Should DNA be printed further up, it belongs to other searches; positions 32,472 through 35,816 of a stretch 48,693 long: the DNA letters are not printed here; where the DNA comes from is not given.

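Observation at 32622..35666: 1014-aa secreted protein built from 14 copies of an unrecognised acidic Cys-pair repeat (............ ... DATDC)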

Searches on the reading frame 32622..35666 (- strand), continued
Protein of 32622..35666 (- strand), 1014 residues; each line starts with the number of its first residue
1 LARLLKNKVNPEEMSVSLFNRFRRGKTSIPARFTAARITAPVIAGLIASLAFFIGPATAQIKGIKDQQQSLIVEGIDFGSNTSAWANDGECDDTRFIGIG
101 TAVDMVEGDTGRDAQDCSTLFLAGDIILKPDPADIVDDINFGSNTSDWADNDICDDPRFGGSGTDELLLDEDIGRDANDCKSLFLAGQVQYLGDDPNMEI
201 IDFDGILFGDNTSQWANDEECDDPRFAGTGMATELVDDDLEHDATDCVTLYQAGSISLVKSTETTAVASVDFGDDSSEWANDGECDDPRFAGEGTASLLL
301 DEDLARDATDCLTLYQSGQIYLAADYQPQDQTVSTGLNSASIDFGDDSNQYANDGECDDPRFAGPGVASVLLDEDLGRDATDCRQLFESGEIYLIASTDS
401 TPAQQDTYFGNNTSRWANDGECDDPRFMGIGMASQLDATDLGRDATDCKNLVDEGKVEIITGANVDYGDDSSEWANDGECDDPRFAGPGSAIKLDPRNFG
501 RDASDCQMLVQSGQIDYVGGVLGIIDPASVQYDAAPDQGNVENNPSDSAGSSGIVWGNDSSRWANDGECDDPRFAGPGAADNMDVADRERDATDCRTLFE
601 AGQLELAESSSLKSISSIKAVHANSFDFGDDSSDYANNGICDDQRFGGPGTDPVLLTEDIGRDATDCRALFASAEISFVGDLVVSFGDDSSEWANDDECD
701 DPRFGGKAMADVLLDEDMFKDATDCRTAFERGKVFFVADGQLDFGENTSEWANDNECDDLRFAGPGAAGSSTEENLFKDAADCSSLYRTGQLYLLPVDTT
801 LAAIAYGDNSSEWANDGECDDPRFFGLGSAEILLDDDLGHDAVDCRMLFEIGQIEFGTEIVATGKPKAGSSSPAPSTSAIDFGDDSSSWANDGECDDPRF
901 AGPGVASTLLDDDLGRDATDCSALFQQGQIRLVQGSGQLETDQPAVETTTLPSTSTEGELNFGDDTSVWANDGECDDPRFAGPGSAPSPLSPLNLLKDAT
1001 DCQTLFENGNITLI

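Call 42: find_encoding_contigs(protein=P0065, flank=7000, max_places=1)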
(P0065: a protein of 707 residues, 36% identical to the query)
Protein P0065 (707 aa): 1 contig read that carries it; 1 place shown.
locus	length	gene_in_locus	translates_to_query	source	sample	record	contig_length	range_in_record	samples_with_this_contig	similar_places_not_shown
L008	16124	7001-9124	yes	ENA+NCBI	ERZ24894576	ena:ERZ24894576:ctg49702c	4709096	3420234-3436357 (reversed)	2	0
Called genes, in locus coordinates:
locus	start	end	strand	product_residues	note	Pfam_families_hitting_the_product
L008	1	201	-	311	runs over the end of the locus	PF25025:EF-Ts_N (weak), PF00889:EF_TS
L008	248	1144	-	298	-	PF00318:Ribosomal_S2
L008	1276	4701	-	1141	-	PF02811:PHP, PF07733:DNA_pol3_alpha, PF17657:DNA_pol3_finger, PF14579:HHH_6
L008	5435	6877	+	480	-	PF04151:PPC (faint), PF00089:Trypsin (weak), PF13365:Trypsin_2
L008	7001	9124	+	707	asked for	-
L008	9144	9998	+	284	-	-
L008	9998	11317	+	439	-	PF02518:HATPase_c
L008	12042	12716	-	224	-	PF00005:ABC_tran, PF13304:AAA_21 (faint)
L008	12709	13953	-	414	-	PF12704:MacB_PCD, PF02687:FtsX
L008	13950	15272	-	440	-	PF00587:tRNA-synt_2b, PF03129:HGTP_anticodon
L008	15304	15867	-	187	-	PF03352:Adenine_glyco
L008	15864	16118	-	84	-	PF07330:DUF1467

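Call 63: search_protein_families(library=padloc, proteins=[window:32622-35666:-], max_evalue=1)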
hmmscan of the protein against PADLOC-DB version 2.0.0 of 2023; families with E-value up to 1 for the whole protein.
window:32622-35666:- (1014 aa): 0 families
